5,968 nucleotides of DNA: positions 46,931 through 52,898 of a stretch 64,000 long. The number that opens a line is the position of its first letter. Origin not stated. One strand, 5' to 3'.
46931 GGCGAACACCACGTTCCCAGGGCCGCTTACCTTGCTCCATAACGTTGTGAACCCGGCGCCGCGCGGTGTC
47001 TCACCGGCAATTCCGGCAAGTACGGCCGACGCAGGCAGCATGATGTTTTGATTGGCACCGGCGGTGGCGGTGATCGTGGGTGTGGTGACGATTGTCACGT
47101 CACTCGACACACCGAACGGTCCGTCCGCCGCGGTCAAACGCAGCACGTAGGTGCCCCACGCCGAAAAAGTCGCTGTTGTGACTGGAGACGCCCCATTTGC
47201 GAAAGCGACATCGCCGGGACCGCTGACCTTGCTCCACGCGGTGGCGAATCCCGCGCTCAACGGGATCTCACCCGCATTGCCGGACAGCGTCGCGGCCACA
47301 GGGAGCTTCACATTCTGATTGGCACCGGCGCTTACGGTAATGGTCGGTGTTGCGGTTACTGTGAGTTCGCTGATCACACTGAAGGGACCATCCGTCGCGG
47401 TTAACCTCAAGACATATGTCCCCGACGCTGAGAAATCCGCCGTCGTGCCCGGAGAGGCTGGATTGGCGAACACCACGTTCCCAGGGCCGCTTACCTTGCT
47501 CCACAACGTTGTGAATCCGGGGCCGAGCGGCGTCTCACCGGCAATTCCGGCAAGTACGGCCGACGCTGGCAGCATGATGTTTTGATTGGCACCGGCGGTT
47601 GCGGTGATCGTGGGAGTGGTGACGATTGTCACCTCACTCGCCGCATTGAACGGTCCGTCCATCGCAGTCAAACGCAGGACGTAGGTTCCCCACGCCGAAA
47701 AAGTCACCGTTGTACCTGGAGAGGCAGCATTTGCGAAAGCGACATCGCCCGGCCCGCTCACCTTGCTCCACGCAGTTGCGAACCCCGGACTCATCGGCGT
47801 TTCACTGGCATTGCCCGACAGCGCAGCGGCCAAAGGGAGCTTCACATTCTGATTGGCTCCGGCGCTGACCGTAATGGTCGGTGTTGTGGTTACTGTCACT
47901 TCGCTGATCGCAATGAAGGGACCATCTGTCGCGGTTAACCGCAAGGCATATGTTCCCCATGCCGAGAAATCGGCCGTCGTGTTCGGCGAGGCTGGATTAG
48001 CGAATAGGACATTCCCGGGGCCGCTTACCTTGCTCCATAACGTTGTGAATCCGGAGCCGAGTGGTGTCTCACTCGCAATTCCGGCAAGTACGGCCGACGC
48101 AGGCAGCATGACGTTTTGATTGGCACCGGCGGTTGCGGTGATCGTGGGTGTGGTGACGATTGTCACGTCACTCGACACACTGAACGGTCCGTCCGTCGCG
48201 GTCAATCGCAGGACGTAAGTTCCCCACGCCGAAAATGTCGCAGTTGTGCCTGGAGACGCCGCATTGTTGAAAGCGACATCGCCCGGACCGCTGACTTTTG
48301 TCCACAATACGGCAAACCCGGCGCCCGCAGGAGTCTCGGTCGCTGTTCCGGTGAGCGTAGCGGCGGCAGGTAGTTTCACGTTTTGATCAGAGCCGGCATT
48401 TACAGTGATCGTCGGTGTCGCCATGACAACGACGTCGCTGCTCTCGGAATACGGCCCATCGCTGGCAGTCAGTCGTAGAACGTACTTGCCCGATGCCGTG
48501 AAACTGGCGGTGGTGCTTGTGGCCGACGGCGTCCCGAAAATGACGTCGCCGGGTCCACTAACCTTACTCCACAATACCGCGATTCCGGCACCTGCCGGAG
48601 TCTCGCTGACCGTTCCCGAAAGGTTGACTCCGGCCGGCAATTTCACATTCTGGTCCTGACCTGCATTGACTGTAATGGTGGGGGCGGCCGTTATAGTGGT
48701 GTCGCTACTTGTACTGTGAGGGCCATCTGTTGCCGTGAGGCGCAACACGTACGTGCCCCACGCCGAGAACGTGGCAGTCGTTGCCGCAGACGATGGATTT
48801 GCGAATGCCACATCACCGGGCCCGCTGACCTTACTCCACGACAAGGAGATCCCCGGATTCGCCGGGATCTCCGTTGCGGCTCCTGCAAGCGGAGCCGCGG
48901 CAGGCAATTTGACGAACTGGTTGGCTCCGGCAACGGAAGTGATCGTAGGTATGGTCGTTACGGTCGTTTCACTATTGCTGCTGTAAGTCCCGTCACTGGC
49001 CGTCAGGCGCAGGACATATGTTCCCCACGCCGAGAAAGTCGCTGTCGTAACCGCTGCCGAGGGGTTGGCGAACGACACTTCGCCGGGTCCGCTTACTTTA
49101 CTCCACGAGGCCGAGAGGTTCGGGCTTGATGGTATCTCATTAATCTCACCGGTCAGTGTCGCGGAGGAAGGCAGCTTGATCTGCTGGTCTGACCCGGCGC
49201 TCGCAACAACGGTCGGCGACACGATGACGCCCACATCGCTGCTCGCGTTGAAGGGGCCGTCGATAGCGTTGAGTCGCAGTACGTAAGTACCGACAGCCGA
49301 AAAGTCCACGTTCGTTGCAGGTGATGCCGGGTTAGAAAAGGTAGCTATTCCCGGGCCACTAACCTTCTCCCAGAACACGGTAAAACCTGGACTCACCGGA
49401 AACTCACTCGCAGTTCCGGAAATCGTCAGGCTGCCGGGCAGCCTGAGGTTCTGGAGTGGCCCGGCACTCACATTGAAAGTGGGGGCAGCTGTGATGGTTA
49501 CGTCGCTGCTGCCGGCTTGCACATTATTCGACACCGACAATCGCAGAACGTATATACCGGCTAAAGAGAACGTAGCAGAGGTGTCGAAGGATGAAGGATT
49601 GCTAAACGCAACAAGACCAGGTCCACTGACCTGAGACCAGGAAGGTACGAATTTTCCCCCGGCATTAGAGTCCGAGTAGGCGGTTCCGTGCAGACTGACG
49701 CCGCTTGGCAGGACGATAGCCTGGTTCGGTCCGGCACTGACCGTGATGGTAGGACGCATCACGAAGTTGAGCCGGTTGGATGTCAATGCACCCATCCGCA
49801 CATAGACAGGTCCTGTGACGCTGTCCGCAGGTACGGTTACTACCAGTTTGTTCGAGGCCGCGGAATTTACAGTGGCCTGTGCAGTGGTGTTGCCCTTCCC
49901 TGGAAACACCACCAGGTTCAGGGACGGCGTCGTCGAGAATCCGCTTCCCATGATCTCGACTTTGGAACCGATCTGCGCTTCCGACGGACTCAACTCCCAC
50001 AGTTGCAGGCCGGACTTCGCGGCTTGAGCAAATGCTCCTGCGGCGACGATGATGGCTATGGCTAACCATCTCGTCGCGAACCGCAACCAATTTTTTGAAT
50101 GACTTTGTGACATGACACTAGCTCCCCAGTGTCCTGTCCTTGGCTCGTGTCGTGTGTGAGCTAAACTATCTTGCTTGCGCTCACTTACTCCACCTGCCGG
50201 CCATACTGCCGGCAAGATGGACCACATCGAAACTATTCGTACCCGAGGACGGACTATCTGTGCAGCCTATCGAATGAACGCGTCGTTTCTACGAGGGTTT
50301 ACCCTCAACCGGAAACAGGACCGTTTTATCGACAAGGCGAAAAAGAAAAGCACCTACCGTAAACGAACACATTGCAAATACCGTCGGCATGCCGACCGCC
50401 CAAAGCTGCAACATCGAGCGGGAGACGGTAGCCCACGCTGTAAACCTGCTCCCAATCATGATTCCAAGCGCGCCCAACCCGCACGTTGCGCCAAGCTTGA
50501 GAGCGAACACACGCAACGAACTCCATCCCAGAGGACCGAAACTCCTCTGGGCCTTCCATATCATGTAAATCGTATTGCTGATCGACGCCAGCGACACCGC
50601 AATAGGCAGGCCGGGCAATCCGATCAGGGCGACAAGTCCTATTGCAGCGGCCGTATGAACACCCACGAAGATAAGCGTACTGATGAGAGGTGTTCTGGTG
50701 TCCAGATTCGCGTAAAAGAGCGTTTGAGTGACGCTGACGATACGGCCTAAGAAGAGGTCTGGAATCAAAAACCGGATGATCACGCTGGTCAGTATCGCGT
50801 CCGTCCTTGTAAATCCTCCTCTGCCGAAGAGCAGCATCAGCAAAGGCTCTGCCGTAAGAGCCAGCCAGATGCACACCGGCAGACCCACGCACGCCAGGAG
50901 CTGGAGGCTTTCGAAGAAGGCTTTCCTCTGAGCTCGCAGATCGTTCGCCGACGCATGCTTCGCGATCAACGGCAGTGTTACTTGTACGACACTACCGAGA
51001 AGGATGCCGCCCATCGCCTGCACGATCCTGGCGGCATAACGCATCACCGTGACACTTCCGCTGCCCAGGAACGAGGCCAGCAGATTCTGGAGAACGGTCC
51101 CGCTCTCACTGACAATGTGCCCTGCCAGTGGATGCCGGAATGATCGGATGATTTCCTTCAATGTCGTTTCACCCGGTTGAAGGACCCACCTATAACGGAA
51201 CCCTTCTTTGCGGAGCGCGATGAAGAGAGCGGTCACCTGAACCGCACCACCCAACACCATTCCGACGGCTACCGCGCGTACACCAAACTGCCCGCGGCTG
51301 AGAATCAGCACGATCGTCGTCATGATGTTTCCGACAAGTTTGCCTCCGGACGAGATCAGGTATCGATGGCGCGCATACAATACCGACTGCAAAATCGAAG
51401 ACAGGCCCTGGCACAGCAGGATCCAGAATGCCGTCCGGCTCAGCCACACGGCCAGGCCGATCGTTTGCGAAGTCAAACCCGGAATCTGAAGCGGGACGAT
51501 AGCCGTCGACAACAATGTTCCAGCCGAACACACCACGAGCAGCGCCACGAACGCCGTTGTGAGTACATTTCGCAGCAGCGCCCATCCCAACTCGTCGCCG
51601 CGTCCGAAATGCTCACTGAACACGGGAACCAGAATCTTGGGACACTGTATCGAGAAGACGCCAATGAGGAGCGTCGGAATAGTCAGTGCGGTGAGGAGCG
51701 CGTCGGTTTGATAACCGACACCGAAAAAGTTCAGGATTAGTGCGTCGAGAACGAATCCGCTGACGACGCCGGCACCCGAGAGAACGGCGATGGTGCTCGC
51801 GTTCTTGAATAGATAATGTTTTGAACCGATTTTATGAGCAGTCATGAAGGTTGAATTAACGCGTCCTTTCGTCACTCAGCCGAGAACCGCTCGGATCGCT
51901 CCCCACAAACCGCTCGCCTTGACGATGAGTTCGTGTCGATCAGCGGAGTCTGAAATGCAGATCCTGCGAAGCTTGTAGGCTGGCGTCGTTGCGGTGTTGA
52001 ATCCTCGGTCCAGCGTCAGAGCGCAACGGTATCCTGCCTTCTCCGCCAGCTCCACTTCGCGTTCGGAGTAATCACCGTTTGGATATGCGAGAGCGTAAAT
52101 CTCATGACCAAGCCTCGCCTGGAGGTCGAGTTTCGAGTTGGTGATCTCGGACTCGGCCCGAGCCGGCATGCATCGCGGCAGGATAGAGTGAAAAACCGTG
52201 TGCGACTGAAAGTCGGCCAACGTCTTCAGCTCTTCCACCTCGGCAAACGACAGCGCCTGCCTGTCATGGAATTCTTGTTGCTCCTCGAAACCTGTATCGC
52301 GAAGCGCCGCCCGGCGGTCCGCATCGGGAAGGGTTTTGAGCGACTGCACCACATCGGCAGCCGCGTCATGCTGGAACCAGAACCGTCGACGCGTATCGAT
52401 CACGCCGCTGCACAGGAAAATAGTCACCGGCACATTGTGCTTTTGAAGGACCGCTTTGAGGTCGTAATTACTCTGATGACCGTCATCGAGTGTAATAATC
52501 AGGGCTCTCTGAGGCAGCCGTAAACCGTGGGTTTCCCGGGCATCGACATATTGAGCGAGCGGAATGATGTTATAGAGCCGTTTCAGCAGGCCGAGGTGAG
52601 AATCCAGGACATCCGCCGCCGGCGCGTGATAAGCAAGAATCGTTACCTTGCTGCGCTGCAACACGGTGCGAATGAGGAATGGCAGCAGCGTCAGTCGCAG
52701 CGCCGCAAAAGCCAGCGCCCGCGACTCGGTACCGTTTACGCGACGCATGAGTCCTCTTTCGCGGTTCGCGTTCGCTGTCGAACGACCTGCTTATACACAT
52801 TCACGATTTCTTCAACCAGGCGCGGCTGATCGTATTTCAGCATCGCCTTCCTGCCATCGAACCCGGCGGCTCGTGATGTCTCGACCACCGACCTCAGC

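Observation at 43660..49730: ~6 kb of tandem PKD-like coding repeats with near-identical 534-bp higher-order copies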

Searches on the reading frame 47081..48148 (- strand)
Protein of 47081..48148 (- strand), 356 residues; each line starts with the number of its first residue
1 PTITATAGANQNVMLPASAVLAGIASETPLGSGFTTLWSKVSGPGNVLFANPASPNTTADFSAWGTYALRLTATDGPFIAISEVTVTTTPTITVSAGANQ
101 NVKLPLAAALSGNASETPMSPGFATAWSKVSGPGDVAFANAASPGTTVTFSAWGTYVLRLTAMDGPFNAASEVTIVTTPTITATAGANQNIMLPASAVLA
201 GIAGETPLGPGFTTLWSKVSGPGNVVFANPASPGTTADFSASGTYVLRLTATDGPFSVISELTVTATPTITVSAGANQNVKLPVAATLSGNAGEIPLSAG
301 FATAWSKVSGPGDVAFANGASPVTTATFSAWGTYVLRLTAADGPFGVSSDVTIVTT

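Call 70: predict_structure(alignment_id=A2)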
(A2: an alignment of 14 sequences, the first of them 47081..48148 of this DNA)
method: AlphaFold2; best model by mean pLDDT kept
length: 356 residues; sequences in the alignment: 14
mean_pLDDT: 65.4   pTM: 0.31
mean pLDDT of the five models: 65.4, 56.7, 53.7, 50.0, 49.5
residues with pLDDT >= 90: 8; 70-90: 175; 50-70: 104; < 50: 69
segments of 3 or more residues with pLDDT < 50: 1-15, 90-106, 177-194, 268-283
pLDDT, mean of each block of 10 residues (from residue 1): 23 46 67 80 82 84 71 79 66 38 47 55 75 81 76 67 67 49 22 48 56 80 81 76 69 71 55 32 63 62 88 89 84 82 75 71
secondary structure, 60 per line:
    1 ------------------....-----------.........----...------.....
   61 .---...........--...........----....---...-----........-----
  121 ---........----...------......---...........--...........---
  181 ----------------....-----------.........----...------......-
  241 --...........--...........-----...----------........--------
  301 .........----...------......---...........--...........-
elements in order: E19-22 E34-42 E47-49 E56-61 E65-75 E78-88 E93-96 E100-102 E108-115 E124-131 E136-138 E145-150 E154-164 E167-177 E197-200 E212-220 E225-227 E234-239 E243-253 E256-266 E272-274 E285-292 E301-309 E314-316 E323-328 E332-342 E345-355
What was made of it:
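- On K319L-like PKD domain (PF22352): In the four-unit model the domain cores are beta-sandwiches, but confidence is only moderate (call 70).
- On Periscope proteins: The four-unit AlphaFold model has pTM 0.31 and low confidence at the domain junctions (call 70).
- The four-domain AlphaFold model was poor (pLDDT 65, pTM 0.31; call 70), so a rigid rod is not shown.
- Tried and rejected: The AlphaFold model of four tandem units, using the protein's own units as the alignment, had low confidence (call 70), so it does not bear on rigidity.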

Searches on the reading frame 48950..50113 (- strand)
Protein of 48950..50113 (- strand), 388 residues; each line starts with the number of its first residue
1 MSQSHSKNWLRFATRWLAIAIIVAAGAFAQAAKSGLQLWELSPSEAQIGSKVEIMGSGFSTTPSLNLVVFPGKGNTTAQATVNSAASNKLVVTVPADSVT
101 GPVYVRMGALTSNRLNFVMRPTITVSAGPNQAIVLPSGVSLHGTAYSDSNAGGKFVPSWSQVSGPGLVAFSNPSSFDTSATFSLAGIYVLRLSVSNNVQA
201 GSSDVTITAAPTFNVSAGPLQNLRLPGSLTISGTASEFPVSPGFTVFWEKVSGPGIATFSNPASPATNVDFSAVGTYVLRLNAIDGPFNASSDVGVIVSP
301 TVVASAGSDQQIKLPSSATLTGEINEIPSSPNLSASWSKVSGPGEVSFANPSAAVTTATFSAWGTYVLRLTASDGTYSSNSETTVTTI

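Call 46: find_homologous_proteins(query=window:48950-50113:-, max_evalue=1e-10)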
Query window:48950-50113:- (388 aa): 1084 proteins with E <= 1e-10 among 8000 candidates; the best 120 are listed.
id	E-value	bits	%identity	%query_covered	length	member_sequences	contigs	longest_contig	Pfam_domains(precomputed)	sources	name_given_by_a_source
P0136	0.0e+0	1059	100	100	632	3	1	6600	PF14054.12,PF22352.3,PF00801.27,PF18981.7,PF18911.7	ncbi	-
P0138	1.1e-139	484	43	78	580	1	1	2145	PF22352.3,PF00801.27,PF18981.7,PF17963.8,PF19410.6,PF26735.1,PF18911.7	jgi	jgi:hypothetical protein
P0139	2.0e-116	407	43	68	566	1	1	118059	PF22352.3,PF00801.27,PF18981.7,PF25485.2,PF02010.22,PF18911.7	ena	-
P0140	1.4e-105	372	43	68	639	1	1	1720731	PF22352.3,PF00801.27,PF18981.7,PF19410.6,PF18911.7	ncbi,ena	-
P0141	4.5e-103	363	43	67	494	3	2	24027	PF22352.3,PF00801.27,PF19410.6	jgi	jgi:nitrogen fixation protein FixH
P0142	1.3e-102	362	45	68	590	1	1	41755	PF22352.3,PF00801.27,PF18981.7,PF18911.7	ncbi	ncbi:MAG: PKD domain-containing protein [Vicinamibacterales bacterium]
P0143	2.0e-98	348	43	68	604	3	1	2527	PF07495.20,PF14347.12,PF22352.3,PF00801.27,PF18981.7,PF17963.8,PF07691.18,PF19410.6,PF17957.8,PF18911.7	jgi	jgi:PKD repeat protein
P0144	1.2e-97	346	43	67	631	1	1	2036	PF22352.3,PF00801.27,PF18981.7,PF19410.6,PF26735.1,PF18911.7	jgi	jgi:hypothetical protein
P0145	6.8e-96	340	54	67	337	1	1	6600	PF22352.3,PF00801.27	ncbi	-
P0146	3.0e-93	331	46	68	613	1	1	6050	PF22352.3,PF00801.27,PF18981.7,PF07691.18,PF18911.7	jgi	jgi:PKD repeat protein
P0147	5.1e-93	330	46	64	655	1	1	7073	PF22352.3,PF18981.7,PF26735.1,PF18911.7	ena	-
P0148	1.7e-92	329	44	68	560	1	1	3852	PF22352.3,PF00801.27,PF26735.1,PF23722.2,PF18911.7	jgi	jgi:PKD repeat protein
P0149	1.9e-85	305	45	71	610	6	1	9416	PF14054.12,PF22352.3,PF00801.27,PF18981.7,PF25523.2,PF17963.8,PF19410.6,PF17882.7,PF22091.3,PF18911.7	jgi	jgi:PKD repeat protein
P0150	9.3e-85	303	45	68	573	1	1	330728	PF22352.3,PF00801.27,PF10988.15,PF18981.7,PF19410.6,PF16871.12,PF18911.7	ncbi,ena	-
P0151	4.4e-81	291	45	67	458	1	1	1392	PF22352.3,PF00801.27,PF18981.7,PF17963.8,PF19410.6,PF26735.1,PF18911.7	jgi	jgi:hypothetical protein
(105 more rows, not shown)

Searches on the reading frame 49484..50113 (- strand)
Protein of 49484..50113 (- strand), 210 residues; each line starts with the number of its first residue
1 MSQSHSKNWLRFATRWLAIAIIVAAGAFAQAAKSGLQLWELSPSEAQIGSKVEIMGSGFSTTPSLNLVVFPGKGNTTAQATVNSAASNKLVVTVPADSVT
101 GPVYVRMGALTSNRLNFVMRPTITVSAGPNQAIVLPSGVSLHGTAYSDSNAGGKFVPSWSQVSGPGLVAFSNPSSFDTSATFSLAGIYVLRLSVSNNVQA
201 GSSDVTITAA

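Call 55: find_related_loci(query=window:49484-50113:-, collection=metagenome_contigs, flank=10000)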
Query window:49484-50113:- (210 aa) in metagenome_contigs; peptide patterns used: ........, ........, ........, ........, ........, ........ (x = any residue, [..] = any of these).
366 stretches matched a pattern; 1 encode a relative of the query (tblastn E <= 1e-3); 1 distinct loci.
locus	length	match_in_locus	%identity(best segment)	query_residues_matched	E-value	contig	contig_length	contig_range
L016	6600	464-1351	100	1-210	3e-138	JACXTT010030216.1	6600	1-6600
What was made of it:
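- Tried and rejected: The metagenome_contigs scan with the unique N-terminus returned only JACXTT010030216.1 (call 55).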

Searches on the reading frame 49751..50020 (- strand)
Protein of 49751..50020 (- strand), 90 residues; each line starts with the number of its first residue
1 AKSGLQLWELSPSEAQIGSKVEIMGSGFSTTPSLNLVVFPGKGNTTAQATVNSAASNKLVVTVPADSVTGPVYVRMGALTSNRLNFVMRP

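Call 78: search_protein_families(library=pfam, proteins=[window:49751-50020:-], max_evalue=1)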
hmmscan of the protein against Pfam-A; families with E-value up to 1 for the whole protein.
window:49751-50020:- (90 aa): 2 families
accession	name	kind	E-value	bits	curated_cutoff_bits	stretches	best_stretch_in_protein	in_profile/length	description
PF01833.30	TIG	-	3.8e-05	24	20.9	1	10-76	6-70/84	IPT/TIG domain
PF20009.4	GEVED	-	0.025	15.8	24.4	1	43-78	18-52/78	GEVED domain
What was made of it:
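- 49751..50020 (-): IPT/TIG Ig-like domain. PF01833 scores 24.0 bits against a cut-off of 20.9 on the isolated segment (call 78).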

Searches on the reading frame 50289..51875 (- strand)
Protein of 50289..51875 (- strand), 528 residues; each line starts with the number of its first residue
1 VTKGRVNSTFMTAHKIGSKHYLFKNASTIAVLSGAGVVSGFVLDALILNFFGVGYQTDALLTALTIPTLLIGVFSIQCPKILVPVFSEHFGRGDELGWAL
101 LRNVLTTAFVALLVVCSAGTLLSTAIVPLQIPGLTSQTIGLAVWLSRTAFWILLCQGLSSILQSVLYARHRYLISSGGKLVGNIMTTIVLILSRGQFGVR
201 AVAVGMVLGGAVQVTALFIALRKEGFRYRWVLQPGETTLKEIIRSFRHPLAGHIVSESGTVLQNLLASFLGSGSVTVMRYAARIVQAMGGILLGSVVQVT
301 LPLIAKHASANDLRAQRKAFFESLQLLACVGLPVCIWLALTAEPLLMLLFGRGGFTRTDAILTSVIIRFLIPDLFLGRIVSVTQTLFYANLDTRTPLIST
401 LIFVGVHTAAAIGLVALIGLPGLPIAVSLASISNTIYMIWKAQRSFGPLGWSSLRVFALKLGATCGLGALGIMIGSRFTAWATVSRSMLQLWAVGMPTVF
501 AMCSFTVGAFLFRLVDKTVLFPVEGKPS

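Call 12: search_protein_families(library=pfam, proteins=[window:50289-51875:-], max_evalue=0.001)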
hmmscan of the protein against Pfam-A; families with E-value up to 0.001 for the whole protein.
window:50289-51875:- (528 aa): 2 families
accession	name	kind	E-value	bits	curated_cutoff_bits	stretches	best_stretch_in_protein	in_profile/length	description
PF03023.19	MurJ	-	8.7e-61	206.3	27.4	1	49-486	3-445/451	Lipid II flippase MurJ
PF13440.11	Polysacc_synt_3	-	2.1e-09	37.5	23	1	151-352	90-286/293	Polysaccharide biosynthesis protein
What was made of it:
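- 50289..51875 (-): Context: a MurJ/Wzx-like flippase gene directly upstream on the same strand. This neighbour is conserved. PF03023, E=8.7e-61 (call 12).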

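Call 14: search_protein_families(library=ncbifam, proteins=[window:50289-51875:-], max_evalue=0.00001)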
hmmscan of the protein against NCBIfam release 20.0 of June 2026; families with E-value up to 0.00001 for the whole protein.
window:50289-51875:- (528 aa): 1 family
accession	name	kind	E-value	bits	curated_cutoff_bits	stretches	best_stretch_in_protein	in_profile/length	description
TIGR01695.1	murJ_mviN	equivalog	3.9e-64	217.2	235.55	1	37-514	17-498/506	murein biosynthesis integral membrane protein MurJ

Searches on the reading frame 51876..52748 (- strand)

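Call 12: search_protein_families(library=pfam, proteins=[window:51876-52748:-], max_evalue=0.001)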
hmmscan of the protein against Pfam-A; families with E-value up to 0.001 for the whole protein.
window:51876-52748:- (290 aa): 1 family
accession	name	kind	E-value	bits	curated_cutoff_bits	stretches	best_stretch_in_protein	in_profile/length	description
PF01522.26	Polysacc_deac_1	-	4.3e-15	56.2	23.1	1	79-242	5-123/124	Polysaccharide deacetylase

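Call 14: search_protein_families(library=ncbifam, proteins=[window:51876-52748:-], max_evalue=0.00001)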
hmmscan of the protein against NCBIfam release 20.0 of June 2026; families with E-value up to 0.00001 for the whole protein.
window:51876-52748:- (290 aa): 3 families
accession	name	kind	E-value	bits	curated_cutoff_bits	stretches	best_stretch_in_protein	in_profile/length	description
TIGR03938.2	deacetyl_PgaB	equivalog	1.2e-15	56.8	321.9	2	196-272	181-257/621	poly-beta-1,6-N-acetyl-D-glucosamine N-deacetylase PgaB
TIGR03933.1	PIA_icaB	equivalog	8.5e-13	48.4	248.35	1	156-277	110-239/245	intercellular adhesin biosynthesis polysaccharide N-deacetylase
NF011177.0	PRK14582.1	equivalog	6.7e-08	31.3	923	0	54-118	81-145/671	poly-beta-1,6-N-acetyl-D-glucosamine N-deacetylase PgaB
